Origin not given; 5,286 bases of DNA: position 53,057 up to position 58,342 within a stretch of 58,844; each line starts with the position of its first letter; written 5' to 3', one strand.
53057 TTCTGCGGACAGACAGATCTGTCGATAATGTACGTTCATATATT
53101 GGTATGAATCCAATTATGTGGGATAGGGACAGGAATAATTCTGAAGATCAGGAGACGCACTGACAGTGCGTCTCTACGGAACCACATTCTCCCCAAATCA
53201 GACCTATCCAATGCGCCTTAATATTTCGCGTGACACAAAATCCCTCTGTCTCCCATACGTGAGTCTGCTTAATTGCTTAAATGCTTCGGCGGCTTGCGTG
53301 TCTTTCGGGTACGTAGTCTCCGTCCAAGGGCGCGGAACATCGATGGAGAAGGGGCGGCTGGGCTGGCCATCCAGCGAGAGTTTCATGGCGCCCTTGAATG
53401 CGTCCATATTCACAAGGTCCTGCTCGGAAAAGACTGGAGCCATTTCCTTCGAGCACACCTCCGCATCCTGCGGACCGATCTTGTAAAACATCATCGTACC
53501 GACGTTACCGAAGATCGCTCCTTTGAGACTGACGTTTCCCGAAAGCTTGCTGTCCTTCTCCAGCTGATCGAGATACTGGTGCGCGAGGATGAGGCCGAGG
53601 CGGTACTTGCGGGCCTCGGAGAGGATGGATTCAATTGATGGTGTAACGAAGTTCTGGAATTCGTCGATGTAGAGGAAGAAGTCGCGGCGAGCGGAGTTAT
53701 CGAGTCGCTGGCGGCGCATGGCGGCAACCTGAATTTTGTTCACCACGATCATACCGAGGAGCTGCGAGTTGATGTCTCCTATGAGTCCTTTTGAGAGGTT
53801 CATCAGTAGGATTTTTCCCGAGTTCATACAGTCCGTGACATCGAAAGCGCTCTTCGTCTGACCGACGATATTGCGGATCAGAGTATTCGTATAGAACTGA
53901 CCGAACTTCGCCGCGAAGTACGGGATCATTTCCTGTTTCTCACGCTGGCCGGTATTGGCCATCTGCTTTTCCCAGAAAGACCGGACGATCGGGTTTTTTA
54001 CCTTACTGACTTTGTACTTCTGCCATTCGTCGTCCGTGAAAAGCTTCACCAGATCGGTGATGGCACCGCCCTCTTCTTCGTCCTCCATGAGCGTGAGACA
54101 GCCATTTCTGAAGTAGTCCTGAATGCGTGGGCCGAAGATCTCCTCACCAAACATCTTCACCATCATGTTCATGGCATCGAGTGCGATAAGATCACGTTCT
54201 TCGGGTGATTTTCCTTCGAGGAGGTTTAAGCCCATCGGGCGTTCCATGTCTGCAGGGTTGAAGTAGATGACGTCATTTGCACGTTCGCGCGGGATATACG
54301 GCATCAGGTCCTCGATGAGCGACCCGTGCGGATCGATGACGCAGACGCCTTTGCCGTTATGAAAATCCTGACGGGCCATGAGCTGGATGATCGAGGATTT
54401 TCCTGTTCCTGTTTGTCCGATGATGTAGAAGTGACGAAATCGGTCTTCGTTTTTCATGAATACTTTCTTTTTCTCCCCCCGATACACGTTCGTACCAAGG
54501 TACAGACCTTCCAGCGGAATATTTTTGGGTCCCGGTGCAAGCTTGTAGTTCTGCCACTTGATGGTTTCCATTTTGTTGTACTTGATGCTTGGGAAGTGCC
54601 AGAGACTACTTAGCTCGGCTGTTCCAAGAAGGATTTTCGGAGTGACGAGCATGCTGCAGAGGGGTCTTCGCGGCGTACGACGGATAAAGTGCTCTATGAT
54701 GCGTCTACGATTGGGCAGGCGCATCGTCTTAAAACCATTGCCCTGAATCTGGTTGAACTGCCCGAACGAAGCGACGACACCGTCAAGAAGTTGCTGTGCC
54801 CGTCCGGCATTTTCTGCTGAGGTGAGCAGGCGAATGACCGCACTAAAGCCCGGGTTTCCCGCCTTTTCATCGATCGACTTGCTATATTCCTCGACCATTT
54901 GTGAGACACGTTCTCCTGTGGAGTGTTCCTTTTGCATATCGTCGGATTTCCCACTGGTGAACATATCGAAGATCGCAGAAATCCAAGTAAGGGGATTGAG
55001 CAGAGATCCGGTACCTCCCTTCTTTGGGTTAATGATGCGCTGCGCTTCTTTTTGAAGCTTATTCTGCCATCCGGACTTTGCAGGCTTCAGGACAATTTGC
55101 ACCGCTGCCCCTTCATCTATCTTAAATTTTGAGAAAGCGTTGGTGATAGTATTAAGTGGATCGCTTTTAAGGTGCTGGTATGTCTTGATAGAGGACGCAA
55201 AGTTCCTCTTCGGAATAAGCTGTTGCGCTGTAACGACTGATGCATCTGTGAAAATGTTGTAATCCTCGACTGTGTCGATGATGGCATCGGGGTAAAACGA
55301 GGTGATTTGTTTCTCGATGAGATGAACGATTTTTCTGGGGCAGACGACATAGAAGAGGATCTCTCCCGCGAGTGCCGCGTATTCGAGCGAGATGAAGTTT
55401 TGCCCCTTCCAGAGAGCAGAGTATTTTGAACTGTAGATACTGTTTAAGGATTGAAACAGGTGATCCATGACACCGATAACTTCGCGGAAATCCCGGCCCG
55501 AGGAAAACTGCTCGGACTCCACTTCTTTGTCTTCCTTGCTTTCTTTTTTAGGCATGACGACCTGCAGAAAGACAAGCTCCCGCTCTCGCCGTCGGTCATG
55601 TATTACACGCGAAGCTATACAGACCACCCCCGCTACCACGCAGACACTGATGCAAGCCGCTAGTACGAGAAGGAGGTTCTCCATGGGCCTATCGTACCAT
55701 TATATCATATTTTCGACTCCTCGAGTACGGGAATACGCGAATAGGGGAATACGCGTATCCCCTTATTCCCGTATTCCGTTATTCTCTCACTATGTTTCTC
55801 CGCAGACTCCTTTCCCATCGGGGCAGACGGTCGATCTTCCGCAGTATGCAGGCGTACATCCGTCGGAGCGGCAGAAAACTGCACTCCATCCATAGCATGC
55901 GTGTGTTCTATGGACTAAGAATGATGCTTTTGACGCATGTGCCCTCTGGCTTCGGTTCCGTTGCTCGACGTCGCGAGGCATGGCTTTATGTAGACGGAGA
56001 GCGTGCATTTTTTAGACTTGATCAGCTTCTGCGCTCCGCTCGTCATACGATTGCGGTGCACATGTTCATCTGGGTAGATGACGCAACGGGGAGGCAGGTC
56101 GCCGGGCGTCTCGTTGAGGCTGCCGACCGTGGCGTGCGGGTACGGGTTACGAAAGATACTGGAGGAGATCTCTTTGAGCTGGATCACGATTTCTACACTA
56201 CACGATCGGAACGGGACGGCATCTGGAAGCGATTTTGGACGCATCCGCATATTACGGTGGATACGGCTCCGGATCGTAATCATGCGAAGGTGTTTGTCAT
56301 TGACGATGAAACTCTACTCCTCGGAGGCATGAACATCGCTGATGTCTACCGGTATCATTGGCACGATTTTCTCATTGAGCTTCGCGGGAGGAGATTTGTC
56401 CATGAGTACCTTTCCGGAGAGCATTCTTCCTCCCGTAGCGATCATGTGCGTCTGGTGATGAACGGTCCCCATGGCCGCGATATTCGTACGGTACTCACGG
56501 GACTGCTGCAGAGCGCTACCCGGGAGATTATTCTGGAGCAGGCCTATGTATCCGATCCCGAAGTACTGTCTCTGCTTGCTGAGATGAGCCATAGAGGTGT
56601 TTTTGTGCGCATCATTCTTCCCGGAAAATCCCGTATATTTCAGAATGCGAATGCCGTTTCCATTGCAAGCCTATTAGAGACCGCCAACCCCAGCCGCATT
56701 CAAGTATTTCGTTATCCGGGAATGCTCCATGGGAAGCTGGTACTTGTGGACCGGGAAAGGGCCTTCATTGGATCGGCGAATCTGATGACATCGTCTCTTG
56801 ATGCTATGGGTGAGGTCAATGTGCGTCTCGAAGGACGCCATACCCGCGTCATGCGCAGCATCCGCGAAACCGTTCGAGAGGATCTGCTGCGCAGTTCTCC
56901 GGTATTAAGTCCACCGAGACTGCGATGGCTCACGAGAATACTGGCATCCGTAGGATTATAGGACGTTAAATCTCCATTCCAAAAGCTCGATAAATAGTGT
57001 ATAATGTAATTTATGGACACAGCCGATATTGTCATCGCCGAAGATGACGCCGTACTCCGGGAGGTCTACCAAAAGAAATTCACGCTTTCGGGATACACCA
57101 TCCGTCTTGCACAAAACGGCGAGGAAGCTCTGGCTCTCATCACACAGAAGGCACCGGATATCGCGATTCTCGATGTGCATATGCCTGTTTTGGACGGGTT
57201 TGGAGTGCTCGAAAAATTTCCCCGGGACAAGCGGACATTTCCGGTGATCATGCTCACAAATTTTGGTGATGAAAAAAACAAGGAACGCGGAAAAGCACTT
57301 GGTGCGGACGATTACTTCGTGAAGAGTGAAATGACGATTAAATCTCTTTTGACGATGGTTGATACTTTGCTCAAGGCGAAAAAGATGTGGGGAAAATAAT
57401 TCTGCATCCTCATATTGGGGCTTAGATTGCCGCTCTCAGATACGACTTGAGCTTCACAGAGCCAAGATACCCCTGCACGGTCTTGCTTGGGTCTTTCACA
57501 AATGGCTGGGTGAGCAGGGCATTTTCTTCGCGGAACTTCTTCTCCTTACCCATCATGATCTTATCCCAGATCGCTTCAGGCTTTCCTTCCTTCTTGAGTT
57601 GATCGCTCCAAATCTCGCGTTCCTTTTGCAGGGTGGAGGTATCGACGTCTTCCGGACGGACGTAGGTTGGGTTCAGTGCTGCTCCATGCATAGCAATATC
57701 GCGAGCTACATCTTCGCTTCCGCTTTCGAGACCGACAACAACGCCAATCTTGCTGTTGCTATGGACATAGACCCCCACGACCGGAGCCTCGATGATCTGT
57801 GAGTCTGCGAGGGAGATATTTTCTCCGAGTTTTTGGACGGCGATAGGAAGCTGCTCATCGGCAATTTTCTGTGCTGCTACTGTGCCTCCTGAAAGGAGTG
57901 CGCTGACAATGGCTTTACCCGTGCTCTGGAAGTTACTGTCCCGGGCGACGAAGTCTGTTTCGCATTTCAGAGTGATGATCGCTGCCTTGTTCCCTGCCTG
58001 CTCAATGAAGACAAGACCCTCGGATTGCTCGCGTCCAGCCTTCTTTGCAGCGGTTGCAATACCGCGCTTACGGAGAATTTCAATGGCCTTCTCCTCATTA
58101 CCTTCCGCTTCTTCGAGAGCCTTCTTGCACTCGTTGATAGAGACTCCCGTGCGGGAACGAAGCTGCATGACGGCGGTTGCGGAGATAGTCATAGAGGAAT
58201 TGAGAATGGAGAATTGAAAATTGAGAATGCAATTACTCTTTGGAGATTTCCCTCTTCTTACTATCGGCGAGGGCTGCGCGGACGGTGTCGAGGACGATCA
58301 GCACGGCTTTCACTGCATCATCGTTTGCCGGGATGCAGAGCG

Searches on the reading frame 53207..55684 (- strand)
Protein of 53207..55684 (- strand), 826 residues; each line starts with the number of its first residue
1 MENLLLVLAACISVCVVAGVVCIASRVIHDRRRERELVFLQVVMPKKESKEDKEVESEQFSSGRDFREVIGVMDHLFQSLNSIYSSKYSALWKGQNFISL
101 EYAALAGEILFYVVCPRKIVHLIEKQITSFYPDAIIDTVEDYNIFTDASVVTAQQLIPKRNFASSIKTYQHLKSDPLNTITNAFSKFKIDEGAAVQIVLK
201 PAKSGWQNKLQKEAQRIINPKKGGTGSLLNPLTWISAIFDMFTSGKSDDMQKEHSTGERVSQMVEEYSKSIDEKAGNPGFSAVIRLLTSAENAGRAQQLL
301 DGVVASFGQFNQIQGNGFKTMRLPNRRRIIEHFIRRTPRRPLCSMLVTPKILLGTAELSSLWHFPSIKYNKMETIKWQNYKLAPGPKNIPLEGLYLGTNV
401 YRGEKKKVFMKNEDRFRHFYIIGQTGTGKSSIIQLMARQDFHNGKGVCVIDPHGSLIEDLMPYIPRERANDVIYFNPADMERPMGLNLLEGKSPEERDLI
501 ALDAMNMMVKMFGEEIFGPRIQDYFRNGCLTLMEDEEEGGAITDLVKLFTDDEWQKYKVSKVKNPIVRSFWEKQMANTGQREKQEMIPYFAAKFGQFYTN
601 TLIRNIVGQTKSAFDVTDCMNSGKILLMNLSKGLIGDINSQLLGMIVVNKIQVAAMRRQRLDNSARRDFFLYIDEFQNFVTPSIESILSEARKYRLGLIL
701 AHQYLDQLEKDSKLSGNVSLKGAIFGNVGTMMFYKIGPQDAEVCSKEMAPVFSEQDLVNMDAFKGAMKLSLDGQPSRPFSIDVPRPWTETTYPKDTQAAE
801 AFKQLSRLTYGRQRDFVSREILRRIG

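Call 16: search_protein_families(library=pfam, proteins=[window:53207-55684:-], max_evalue=0.001)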
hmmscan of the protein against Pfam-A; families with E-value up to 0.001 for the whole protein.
window:53207-55684:- (826 aa): 4 families
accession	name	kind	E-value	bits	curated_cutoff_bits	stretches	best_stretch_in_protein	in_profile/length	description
PF10412.15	TrwB_AAD_bind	-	8.4e-11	41.8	20.5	1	413-759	12-330/387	Type IV secretion-system coupling protein DNA-binding domain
PF01935.23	DUF87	-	4.1e-07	30.7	23.2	1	412-465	19-69/220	Helicase HerA, central domain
PF12696.13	TraG-D_C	-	9.1e-05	22.8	22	1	671-741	4-69/126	TraM recognition site of TraD and TraG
PF13401.12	AAA_22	-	0.00013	22.8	27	0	418-467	7-57/130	AAA domain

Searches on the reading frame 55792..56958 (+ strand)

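Call 92: search_protein_families(library=pfam, proteins=[window:55792-56958:+], max_evalue=0.001)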
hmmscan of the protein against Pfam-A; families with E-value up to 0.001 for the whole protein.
window:55792-56958:+ (389 aa): 3 families
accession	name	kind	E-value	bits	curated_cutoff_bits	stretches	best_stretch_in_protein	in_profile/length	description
PF13091.12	PLDc_2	-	6.9e-33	113.7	27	2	237-357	3-124/132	PLD-like domain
PF00614.28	PLDc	-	1.1e-15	57.3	21.9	2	308-332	1-25/28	Phospholipase D Active site motif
PF13090.12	PP_kinase_C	-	0.00012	22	25.8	0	244-351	29-131/172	Polyphosphate kinase C-terminal domain 2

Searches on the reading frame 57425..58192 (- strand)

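Call 92: search_protein_families(library=pfam, proteins=[window:57425-58192:-], max_evalue=0.001)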
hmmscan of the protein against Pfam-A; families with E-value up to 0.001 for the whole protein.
window:57425-58192:- (256 aa): 2 families
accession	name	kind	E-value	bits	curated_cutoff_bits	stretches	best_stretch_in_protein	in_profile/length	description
PF00889.24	EF_TS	-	1.4e-50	172.1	27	1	70-247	1-191/204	Elongation factor TS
PF25025.1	EF-Ts_N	-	4.6e-05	23.8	33.2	1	5-38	14-48/60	Elongation factor Ts, mitochondrial, N-terminal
